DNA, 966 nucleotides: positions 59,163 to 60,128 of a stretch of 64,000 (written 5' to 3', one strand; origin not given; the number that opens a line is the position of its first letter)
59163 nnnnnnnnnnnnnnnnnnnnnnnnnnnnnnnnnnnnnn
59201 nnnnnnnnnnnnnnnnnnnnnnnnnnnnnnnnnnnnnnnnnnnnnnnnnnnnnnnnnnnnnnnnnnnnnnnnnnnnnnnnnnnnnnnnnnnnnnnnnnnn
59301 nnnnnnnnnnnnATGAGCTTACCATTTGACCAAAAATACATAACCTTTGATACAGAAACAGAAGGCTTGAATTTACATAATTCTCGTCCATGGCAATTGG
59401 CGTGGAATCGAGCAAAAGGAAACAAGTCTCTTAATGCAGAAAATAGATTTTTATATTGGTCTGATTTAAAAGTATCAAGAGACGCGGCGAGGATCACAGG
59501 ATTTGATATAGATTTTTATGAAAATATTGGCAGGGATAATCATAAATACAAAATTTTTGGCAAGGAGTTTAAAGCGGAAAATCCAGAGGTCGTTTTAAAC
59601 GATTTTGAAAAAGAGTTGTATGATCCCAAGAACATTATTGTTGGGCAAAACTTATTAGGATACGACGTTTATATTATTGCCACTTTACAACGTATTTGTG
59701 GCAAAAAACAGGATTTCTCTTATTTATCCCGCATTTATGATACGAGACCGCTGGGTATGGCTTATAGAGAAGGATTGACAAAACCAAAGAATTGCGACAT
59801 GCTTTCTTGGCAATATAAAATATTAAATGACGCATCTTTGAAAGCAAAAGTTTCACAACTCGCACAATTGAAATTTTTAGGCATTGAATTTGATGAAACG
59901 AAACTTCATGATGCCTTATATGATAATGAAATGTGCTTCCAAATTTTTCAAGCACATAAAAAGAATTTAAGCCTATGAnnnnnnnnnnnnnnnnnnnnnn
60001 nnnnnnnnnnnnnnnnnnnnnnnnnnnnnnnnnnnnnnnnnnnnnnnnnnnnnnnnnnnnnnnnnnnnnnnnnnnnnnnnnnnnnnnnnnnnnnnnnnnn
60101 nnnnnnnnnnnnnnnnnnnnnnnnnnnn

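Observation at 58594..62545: Exploded Pol III core: degenerate PHP-domain ORF, then DnaQ exonuclease, then DnaE polymerase lacking PHP, all ATGA-coupled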

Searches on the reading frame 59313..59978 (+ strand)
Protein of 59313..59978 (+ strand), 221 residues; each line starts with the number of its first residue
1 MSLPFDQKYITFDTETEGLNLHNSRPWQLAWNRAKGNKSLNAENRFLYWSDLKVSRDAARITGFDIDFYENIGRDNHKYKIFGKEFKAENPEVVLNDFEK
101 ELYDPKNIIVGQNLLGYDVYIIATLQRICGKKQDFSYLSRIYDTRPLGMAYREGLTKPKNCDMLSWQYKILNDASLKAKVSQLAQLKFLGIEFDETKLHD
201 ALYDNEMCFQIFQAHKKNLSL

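Call 4: search_protein_families(library=pfam, proteins=[window:59313-59978:+], max_evalue=1)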
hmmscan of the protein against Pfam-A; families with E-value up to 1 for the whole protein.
window:59313-59978:+ (221 aa): 1 family
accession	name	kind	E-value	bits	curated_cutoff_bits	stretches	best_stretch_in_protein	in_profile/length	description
PF00929.31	RNase_T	-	0.00056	20.9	24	1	166-212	118-164/164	Exonuclease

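Call 17: search_solved_structures(query=window:59313-59978:+, max_evalue=1, show_alignments=2)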
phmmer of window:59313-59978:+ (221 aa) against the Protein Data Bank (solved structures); distinct sequences matched with E-value up to 1: 1.
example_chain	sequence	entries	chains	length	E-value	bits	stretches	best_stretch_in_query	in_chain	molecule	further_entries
3kwk_A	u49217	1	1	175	0.61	12.9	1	123-183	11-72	Putative NADH dehydrogenase/NAD(P)H nitroreductase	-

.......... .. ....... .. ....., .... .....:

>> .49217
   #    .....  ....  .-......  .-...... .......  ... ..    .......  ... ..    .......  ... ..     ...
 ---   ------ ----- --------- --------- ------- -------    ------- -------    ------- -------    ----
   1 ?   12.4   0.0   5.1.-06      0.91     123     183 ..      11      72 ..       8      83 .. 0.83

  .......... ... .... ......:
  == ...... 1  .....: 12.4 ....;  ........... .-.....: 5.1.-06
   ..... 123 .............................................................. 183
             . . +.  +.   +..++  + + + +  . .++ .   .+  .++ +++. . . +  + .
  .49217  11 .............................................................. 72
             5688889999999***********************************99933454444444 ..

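Call 34: search_protein_families(library=phrogs, proteins=[window:59313-59978:+], max_evalue=0.001)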
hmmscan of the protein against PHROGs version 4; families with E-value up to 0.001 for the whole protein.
window:59313-59978:+ (221 aa): 2 families
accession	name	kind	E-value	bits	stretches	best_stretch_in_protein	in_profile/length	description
phrog_192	-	DNA, RNA and nucleotide metabolism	2.2e-10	41.4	1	6-218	105-273/397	DNA polymerase exonuclease subunit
phrog_17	-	DNA, RNA and nucleotide metabolism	8e-05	21.7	1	6-144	669-760/1445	DNA polymerase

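Call 81: search_dna_similar(query=window:59313-59975:+, collection=phages, mode=protein, max_evalue=0.001, max_rows=25)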
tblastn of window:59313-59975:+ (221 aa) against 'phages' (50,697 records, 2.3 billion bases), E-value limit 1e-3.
No match.
